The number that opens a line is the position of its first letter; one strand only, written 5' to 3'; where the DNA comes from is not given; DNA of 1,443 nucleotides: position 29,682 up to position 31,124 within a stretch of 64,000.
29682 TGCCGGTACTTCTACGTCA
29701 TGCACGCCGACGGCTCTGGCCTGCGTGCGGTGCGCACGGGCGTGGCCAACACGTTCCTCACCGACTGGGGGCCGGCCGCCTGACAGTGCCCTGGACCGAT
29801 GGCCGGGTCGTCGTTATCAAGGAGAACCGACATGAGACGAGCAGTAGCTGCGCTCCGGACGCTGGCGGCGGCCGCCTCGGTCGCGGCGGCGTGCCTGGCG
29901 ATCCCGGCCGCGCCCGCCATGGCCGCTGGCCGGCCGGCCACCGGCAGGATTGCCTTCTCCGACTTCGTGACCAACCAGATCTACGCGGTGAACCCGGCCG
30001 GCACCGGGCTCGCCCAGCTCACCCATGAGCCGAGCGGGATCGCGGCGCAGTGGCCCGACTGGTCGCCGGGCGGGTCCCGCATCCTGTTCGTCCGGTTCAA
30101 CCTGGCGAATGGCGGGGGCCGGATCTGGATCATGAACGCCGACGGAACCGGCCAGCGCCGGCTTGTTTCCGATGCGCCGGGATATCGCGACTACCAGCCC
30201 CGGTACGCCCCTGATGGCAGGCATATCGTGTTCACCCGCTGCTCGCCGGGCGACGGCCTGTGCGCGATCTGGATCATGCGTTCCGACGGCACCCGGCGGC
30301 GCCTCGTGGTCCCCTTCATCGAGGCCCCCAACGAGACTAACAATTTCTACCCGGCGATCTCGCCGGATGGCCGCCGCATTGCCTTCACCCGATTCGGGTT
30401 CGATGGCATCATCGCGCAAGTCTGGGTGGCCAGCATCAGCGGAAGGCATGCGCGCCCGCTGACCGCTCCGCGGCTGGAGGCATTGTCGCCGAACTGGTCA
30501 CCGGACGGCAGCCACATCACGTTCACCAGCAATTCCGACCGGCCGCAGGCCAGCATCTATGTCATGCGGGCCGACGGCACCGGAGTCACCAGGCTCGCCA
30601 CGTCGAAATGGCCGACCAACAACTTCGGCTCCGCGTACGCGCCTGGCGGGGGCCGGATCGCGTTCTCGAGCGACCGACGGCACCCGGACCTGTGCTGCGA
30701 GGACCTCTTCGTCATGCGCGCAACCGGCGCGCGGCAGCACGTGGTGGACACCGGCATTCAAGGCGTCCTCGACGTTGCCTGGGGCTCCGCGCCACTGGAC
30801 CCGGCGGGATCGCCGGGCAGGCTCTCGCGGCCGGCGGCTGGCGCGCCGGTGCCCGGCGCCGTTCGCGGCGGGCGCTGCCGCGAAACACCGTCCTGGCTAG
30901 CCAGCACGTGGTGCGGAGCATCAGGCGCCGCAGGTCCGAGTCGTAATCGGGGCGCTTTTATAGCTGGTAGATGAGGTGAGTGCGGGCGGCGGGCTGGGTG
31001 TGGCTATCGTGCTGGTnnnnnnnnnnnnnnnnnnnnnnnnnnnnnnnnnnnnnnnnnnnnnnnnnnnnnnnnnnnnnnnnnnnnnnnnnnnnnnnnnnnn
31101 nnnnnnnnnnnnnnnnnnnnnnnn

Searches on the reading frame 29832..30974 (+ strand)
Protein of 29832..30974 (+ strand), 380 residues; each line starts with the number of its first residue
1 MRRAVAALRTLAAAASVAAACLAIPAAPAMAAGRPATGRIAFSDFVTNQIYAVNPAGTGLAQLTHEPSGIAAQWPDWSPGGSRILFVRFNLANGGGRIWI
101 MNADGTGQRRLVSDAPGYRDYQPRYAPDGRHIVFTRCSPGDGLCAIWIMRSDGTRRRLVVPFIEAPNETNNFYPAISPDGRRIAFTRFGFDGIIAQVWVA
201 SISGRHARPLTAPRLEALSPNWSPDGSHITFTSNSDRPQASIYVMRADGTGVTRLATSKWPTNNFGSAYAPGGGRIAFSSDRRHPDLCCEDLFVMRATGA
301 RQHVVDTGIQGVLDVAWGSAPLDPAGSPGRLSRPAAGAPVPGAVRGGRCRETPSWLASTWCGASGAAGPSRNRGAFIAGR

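Call 8: search_protein_families(library=pfam, proteins=[window:29832-30974:+], max_evalue=0.01)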
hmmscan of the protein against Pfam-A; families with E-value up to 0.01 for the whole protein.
window:29832-30974:+ (380 aa): 2 families
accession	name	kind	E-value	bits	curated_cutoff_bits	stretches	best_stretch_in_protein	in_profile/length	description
PF07676.18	PD40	-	1.5e-22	79.4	20.9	2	170-188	10-28/38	WD40-like Beta Propeller Repeat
PF00930.27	DPPIV_N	-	7.8e-05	22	22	0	194-236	22-64/354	Dipeptidyl peptidase IV (DPP IV) N-terminal region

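Call 9: search_protein_families(library=ncbifam, proteins=[window:29832-30974:+], max_evalue=0.01)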
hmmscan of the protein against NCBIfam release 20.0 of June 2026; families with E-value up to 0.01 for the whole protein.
window:29832-30974:+ (380 aa): 6 families
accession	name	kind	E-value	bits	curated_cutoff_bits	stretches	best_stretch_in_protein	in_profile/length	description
TIGR02800.1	propeller_TolB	equivalog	1.3e-30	106.7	343.15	2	146-305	173-318/418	Tol-Pal system beta propeller repeat protein TolB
NF033523.0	lasso_peptidase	equivalog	7e-19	68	400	1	174-242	93-159/638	Atxe2 family lasso peptide isopeptidase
NF002183.0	PRK01029.1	equivalog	3.7e-18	65.8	405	3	121-234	284-390/429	Tol-Pal system protein TolB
NF053518.1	DipepPtdsDpp5Prph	equivalog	6e-15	54.8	900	2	47-136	41-124/655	dipeptidyl-peptidase Dpp5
NF052339.1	hydrazine_alpha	equivalog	0.0004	18.4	800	0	80-119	113-151/804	hydrazine synthase subunit alpha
TIGR02171.1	Fb_sc_TIGR02171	subfamily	0.00073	17.6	544.35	0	162-193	343-373/912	TIGR02171 family lipoprotein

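Call 34: find_related_loci(query=window:29832-30974:+, collection=metagenome_contigs, flank=8000)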
Query window:29832-30974:+ (380 aa) in metagenome_contigs; peptide patterns used: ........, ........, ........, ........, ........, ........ (x = any residue, [..] = any of these).
600 stretches matched a pattern (row limit reached: there are more); 558 encode a relative of the query (tblastn E <= 1e-3); the best 80 are kept; 80 distinct loci.
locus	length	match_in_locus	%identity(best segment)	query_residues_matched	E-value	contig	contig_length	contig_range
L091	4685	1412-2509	87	1-366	0e+0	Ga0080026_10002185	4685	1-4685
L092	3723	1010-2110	81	1-366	0e+0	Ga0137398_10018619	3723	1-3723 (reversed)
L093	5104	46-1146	80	1-366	0e+0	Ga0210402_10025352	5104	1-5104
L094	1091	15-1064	83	1-350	0e+0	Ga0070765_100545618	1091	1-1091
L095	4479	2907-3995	76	1-363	2e-171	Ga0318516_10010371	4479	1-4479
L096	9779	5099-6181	73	1-356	1e-161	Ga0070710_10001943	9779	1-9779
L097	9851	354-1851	73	1-361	1e-161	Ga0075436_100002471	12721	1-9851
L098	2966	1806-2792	73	35-363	2e-167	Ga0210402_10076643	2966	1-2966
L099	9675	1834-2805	74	33-356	1e-158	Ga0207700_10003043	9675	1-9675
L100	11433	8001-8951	75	37-353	2e-157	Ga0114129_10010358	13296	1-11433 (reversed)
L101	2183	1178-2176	72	22-354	1e-167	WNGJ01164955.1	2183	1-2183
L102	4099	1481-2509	70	24-366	1e-159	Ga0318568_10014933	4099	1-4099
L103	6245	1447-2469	71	22-361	7e-153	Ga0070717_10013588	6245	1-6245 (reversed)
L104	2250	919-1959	71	16-361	2e-161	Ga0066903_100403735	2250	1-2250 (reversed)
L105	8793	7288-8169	76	39-332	2e-150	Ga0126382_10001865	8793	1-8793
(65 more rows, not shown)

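Call 37: search_protein_families(library=padloc, proteins=[window:29832-30974:+], max_evalue=0.01)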
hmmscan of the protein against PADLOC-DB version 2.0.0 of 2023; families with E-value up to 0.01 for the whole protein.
window:29832-30974:+ (380 aa): 0 families
